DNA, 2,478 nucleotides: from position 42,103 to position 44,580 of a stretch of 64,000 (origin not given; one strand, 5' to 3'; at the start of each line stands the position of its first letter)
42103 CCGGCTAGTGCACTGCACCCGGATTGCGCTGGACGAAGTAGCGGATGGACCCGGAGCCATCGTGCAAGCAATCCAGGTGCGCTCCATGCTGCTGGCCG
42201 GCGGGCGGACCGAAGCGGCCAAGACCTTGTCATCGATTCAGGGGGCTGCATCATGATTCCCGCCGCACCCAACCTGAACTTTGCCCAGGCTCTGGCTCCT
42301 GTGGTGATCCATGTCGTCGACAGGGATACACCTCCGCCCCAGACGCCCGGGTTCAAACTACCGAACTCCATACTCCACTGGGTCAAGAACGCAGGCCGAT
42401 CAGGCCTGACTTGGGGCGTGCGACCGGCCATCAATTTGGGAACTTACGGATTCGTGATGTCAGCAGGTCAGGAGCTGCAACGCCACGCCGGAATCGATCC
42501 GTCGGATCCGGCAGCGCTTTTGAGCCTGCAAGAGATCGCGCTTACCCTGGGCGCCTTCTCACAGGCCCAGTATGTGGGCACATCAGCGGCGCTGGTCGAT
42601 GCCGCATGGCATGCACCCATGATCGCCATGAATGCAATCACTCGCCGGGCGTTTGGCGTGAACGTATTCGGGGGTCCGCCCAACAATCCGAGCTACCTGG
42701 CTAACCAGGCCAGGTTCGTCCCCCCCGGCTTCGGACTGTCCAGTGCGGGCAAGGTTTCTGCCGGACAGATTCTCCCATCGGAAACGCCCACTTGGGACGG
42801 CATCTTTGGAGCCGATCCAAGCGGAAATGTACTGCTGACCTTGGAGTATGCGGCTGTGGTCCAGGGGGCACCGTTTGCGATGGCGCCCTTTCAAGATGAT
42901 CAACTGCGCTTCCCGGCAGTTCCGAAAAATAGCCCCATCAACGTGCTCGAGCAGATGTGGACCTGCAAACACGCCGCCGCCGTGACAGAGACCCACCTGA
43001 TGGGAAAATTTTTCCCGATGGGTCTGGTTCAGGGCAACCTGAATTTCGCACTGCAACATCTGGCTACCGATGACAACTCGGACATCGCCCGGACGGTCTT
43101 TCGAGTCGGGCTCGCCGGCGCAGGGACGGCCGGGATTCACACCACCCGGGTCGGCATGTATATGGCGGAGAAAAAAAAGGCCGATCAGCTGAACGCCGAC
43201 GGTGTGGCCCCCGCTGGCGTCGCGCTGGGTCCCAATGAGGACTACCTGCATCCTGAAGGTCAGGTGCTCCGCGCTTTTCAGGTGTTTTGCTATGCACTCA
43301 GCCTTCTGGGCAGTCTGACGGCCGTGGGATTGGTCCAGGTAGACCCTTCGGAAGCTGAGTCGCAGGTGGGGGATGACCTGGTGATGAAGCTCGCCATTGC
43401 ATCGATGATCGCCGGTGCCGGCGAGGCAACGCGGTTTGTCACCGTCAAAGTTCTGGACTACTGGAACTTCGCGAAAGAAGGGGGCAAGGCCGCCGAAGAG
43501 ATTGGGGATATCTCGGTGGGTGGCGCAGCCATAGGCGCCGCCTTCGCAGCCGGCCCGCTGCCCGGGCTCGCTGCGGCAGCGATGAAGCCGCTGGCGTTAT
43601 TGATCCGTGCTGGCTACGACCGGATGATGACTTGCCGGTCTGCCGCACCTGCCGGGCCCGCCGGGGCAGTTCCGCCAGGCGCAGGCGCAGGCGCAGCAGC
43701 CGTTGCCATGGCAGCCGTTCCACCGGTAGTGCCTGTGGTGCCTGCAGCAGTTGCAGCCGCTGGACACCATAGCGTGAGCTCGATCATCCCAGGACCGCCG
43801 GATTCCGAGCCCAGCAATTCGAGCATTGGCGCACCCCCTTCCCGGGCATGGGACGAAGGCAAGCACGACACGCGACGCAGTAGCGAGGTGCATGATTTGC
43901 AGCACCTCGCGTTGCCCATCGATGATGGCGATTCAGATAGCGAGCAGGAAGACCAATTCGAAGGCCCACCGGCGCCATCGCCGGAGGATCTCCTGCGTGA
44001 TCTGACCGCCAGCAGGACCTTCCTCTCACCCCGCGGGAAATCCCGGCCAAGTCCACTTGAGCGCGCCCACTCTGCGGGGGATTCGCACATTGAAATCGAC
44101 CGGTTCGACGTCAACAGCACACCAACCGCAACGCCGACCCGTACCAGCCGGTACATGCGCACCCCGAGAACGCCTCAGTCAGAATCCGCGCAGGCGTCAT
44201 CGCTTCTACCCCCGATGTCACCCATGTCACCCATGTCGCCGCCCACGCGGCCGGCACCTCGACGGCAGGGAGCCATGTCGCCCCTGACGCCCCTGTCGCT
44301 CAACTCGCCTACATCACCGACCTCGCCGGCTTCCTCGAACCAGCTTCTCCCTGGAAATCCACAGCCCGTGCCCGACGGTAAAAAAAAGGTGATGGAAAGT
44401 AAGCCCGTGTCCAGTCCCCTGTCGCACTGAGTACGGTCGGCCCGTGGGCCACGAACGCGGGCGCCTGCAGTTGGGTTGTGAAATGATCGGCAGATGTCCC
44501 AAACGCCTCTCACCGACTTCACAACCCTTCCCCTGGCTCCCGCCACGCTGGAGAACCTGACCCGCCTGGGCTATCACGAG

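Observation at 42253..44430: Chaperone-coupled 725-aa protein with central membrane segments and a eukaryote-like Ser/Thr-Pro-rich tail: candidate novel secreted effector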

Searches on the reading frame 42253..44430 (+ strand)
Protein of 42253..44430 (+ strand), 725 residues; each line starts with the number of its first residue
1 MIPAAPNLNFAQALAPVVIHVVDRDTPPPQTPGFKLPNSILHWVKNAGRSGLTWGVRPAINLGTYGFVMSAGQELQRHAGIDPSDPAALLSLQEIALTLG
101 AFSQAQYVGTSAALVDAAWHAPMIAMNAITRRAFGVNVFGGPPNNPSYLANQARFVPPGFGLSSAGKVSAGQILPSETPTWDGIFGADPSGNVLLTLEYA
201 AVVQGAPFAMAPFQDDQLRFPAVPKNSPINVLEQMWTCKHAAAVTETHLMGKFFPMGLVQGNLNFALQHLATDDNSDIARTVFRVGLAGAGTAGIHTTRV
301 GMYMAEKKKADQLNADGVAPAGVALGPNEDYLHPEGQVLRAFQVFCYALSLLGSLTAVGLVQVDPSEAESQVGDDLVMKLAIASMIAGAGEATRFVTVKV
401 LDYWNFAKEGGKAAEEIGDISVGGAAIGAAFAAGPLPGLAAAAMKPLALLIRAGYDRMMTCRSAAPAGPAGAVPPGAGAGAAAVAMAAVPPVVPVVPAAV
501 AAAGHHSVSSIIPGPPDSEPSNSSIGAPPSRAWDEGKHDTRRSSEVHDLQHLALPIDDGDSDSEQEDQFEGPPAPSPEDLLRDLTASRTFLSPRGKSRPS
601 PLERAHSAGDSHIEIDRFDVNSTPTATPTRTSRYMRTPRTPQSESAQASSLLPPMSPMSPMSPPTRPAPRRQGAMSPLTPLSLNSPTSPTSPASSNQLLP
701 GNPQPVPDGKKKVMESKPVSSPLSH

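Call 3: search_protein_families(library=pfam, proteins=[window:42253-44430:+], max_evalue=0.1)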
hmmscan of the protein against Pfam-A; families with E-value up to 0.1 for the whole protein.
window:42253-44430:+ (725 aa): 0 families

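Call 4: search_protein_families(library=ncbifam, proteins=[window:42253-44430:+], max_evalue=0.1)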
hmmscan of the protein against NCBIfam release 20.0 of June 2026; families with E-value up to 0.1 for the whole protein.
window:42253-44430:+ (725 aa): 0 families

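Call 6: find_homologous_proteins(query=window:42253-44430:+, max_evalue=0.001)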
Query window:42253-44430:+ (725 aa): 4 proteins with E <= 0.001 among 8000 candidates.
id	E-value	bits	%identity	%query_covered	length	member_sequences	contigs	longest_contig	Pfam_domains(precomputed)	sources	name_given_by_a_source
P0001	0.0e+0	1612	100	100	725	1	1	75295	-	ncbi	-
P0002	0.0e+0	1020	70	98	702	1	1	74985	-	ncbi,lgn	ncbi:MAG: hypothetical protein V4684_08725 [Pseudomonadota bacterium]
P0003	6.9e-242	823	69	79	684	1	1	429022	-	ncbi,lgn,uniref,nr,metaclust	ncbi:hypothetical protein [Caenimonas sp. SL110]|uniref:hypothetical protein n=1 Tax=Caenimonas sp. 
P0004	2.2e-95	339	32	19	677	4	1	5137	-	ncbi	-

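Call 8: find_encoding_contigs(protein=P0003, flank=10000, max_places=3)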
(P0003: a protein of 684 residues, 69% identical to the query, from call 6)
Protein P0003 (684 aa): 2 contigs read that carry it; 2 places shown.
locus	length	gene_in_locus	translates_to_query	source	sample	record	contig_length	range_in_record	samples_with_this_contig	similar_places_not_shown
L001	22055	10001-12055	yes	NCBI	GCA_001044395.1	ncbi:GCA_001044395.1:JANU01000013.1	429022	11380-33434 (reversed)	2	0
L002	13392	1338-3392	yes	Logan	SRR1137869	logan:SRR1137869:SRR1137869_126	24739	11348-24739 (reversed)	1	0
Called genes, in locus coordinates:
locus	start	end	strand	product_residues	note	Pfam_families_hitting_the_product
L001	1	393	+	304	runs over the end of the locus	PF01261:AP_endonuc_2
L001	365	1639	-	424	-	PF01590:GAF, PF13185:GAF_2, PF13492:GAF_3 (faint), PF00512:HisKA (weak), PF13581:HATPase_c_2 (weak), PF02518:HATPase_c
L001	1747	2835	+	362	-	PF13483:Lactamase_B_3, PF12706:Lactamase_B_2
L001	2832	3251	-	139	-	PF02311:AraC_binding (weak), PF07883:Cupin_2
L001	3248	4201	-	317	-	PF04227:Indigoidine_A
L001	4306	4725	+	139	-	PF12200:DUF3597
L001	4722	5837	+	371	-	PF24096:DUF7379 (faint), PF07819:PGAP1 (weak)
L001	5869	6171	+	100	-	-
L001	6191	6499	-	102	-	PF14542:Acetyltransf_CG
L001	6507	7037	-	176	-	PF01863:YgjP-like, PF08325:WLM (weak)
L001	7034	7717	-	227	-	-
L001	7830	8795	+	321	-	PF03401:TctC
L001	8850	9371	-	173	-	-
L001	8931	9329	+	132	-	-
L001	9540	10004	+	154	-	-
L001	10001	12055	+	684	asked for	-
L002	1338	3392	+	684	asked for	-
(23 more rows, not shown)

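Call 9: find_encoding_contigs(protein=P0002, flank=10000, max_places=3)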
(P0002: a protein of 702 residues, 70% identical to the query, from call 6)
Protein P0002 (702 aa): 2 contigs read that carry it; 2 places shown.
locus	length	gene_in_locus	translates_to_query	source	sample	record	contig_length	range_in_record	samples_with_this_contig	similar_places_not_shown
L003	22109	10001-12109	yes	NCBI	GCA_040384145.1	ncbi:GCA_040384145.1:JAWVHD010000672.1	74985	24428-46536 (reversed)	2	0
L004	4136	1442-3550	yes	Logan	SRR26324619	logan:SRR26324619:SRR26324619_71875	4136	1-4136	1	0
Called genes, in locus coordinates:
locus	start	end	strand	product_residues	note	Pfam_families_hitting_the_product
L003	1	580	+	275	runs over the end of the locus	PF02633:Creatininase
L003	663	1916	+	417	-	PF21783:YNCE, PF10282:Lactonase (faint), PF22494:choice_anch_I (faint), PF21783:YNCE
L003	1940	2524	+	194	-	PF13185:GAF_2, PF01590:GAF (weak)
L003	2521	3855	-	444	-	PF01590:GAF, PF13185:GAF_2, PF00512:HisKA (weak), PF13581:HATPase_c_2 (weak), PF02518:HATPase_c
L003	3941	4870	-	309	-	PF04227:Indigoidine_A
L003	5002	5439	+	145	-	PF12200:DUF3597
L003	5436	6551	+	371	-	PF24096:DUF7379 (faint), PF00561:Abhydrolase_1 (weak), PF07819:PGAP1 (weak)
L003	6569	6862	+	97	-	-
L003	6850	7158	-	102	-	PF14542:Acetyltransf_CG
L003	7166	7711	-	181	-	PF01863:YgjP-like, PF08325:WLM (weak)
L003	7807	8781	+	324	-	PF03401:TctC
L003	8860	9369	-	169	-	-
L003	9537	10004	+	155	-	-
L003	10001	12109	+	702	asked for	-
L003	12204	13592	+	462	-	PF04851:ResIII, PF00270:DEAD, PF00271:Helicase_C, PF03880:DbpA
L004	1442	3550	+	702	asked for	-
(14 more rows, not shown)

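Call 10: find_encoding_contigs(protein=P0004, flank=10000, max_places=3)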
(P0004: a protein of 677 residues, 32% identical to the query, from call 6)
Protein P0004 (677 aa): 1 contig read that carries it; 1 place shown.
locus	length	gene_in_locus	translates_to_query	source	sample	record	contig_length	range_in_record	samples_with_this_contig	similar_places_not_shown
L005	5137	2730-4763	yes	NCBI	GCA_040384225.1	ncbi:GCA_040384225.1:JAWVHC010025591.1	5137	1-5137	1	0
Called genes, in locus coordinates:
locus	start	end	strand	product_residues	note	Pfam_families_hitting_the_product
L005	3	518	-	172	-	?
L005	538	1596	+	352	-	PF03401:TctC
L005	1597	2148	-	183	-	-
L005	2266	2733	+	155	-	-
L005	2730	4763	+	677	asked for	-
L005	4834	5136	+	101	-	?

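Call 48: predict_structure(alignment_id=A6)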
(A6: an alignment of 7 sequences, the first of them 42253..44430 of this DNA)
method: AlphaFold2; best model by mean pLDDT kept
length: 725 residues; sequences in the alignment: 7
mean_pLDDT: 53.3   pTM: 0.51
mean pLDDT of the five models: 53.3, 52.1, 35.8, 33.3, 31.1
residues with pLDDT >= 90: 0; 70-90: 237; 50-70: 138; < 50: 350
segments of 3 or more residues with pLDDT < 50: 1-22, 175-187, 225-228, 249-253, 318-335, 365-382, 461-662, 664-721, 723-725
pLDDT, mean of each block of 10 residues (from residue 1): 29 30 58 75 78 74 85 82 81 86 83 77 74 73 71 68 61 46 46 68 69 66 55 77 69 66 78 62 69 75 74 54 41 53 85 75 48 46 49 52 53 73 77 75 75 63 40 32 29 28 25 34 31 27 28 29 32 36 32 31 31 31 34 33 31 34 37 29 29 31 33 31 38
secondary structure, 60 per line:
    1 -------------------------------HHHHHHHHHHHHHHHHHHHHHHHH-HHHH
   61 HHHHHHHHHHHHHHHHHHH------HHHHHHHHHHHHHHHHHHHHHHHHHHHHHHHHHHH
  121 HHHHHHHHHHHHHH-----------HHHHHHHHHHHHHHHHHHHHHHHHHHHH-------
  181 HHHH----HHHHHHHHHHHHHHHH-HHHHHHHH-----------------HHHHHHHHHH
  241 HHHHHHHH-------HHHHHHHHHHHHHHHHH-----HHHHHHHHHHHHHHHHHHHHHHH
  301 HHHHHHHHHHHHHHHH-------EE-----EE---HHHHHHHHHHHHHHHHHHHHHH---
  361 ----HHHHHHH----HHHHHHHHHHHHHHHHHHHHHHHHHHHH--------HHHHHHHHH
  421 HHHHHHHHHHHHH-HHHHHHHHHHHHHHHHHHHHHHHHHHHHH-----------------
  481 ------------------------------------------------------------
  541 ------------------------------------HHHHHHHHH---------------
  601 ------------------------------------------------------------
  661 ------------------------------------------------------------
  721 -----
elements in order (helices of 4 or more, strands of 3 or more residues): H32-55 H57-79 H86-134 H146-173 H181-184 H189-204 H206-213 H231-248 H256-272 H278-316 H336-357 H365-371 H376-403 H412-433 H435-463 H577-585

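Call 52: fold_search(model_id=the predicted structure, library=pdb)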
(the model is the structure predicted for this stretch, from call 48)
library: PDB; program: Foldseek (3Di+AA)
matches with E <= 10: 185; with E <= 0.001: 0
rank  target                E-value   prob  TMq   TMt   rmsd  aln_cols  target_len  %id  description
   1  7dqk_B                2.9e-01  0.15  0.12  0.16  24.0       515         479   10  A nicotine MATE transporter, Nicotiana tabacum MATE2 (NtMATE2) (released 2021-06-09)
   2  8b23_B                3.1e-01  0.15  0.12  0.12  21.0       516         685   14  Time-resolved structure of K+-dependent Na+-PPase from Thermotoga maritima 600-seconds post reaction initiation with N (released 2024-01-17)
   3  9cax                  3.4e-01  0.20  0.12  0.16  23.8       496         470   12  Structure of human SLC2A9 transporter (released 2025-01-29)
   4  8b24_B                3.5e-01  0.15  0.12  0.12  22.0       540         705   13  Time-resolved structure of K+-dependent Na+-PPase from Thermotoga maritima 3600-seconds post reaction initiation with  (released 2024-01-17)
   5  7q0l                  4.0e-01  0.14  0.12  0.15  23.6       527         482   11  Crystal structure of the peptide transporter YePEPT-K314A at 2.93 A (released 2022-03-09)
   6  4r0c_B                7.2e-01  0.07  0.08  0.11  27.1       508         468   13  Crystal structure of the Alcanivorax borkumensis YdaH transporter reveals an unusual topology (released 2015-04-29)
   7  8w20_A                7.2e-01  0.04  0.06  0.06  62.5       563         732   12  Umb1 umbrella toxin particle (released 2024-04-17)
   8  3m73                  7.8e-01  0.20  0.14  0.23  16.8       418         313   11  Crystal Structure of Plant SLAC1 homolog TehA (released 2010-05-12)
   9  3m76                  7.8e-01  0.18  0.13  0.22  16.4       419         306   11  Crystal Structure of Plant SLAC1 homolog TehA (released 2010-05-12)
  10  5c65_A                7.8e-01  0.13  0.13  0.17  23.0       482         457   12  Structure of the human glucose transporter GLUT3 / SLC2A3 (released 2015-07-08)
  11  5i20_E                8.2e-01  0.08  0.07  0.13  23.1       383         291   12  Crystal structure of protein (released 2016-06-01)
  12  5doq_A                9.6e-01  0.08  0.09  0.14  22.5       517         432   10  The structure of bd oxidase from Geobacillus thermodenitrificans (released 2016-05-04)
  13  8wk6_A                1.0e+00  0.08  0.10  0.14  22.0       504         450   13  Human AGT1-rBAT complex in the apo-state (released 2025-04-02)
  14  8b21_B                1.1e+00  0.12  0.14  0.14  21.9       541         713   13  Time-resolved structure of K+-dependent Na+-PPase from Thermotoga maritima 0-60-seconds post reaction initiation with  (released 2024-01-17)
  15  7yg0_A                1.1e+00  0.04  0.08  0.08  24.6       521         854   13  Cryo-EM structure of human sodium-chloride cotransporter (released 2022-11-23)
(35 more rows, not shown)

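Call 65: find_encoding_contigs(protein=P0015, flank=10000, max_places=2)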
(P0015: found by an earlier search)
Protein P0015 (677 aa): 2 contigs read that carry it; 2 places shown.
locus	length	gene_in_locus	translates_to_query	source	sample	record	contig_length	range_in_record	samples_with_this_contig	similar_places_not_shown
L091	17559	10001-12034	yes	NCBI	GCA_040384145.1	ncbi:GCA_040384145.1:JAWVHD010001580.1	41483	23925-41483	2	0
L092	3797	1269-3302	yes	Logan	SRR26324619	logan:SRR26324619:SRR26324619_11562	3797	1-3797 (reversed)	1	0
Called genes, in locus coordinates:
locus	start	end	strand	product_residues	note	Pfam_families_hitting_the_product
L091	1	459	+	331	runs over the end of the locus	PF03401:TctC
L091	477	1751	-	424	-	PF01590:GAF, PF13185:GAF_2, PF13492:GAF_3 (faint), PF00512:HisKA (weak), PF02518:HATPase_c, PF13581:HATPase_c_2 (weak)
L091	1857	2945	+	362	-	PF13483:Lactamase_B_3, PF12706:Lactamase_B_2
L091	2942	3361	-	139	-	PF02311:AraC_binding (weak), PF07883:Cupin_2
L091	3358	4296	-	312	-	PF04227:Indigoidine_A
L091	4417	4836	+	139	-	PF12200:DUF3597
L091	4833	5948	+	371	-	PF00561:Abhydrolase_1 (faint), PF07819:PGAP1 (weak)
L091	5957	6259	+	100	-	-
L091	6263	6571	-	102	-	PF14542:Acetyltransf_CG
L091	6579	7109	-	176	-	PF01863:YgjP-like, PF08325:WLM (weak)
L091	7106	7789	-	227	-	-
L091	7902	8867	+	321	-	PF03401:TctC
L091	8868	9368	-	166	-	-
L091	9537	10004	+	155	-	-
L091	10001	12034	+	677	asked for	-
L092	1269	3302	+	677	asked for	-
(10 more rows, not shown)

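Call 66: find_encoding_contigs(protein=P0018, flank=10000, max_places=3)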
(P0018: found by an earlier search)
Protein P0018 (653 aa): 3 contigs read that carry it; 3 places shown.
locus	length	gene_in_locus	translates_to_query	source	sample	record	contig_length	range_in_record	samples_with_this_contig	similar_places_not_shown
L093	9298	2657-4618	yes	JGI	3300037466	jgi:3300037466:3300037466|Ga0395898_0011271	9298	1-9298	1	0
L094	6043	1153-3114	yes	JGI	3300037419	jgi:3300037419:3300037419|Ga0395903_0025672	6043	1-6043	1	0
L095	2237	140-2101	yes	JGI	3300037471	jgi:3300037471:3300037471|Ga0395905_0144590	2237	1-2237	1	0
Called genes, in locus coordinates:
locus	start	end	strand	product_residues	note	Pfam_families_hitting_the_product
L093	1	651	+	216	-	PF01966:HD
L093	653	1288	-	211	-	-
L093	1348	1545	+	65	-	-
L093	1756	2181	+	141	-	-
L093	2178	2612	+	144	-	-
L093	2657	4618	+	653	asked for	-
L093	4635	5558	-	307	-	PF00480:ROK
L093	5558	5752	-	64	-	PF11146:DUF2905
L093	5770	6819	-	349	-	PF02636:Methyltransf_28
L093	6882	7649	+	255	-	PF00106:adh_short, PF01370:Epimerase (weak), PF08659:KR, PF13561:adh_short_C2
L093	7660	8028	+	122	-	PF02152:FolB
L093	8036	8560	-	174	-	PF04343:DUF488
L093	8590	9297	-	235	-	?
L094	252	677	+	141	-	-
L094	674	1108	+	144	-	-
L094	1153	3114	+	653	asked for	-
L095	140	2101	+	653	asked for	-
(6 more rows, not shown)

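Call 71: search_protein_families(library=padloc, proteins=[window:42253-44430:+], max_evalue=0.1)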
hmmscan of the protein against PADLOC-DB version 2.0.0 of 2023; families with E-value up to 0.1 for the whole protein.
window:42253-44430:+ (725 aa): 0 families

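Call 72: search_protein_families(library=phrogs, proteins=[window:42253-44430:+], max_evalue=0.1)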
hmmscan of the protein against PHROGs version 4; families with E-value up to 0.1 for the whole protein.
window:42253-44430:+ (725 aa): 0 families

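Call 77: find_encoding_contigs(protein=P0001, flank=1000, max_places=3)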
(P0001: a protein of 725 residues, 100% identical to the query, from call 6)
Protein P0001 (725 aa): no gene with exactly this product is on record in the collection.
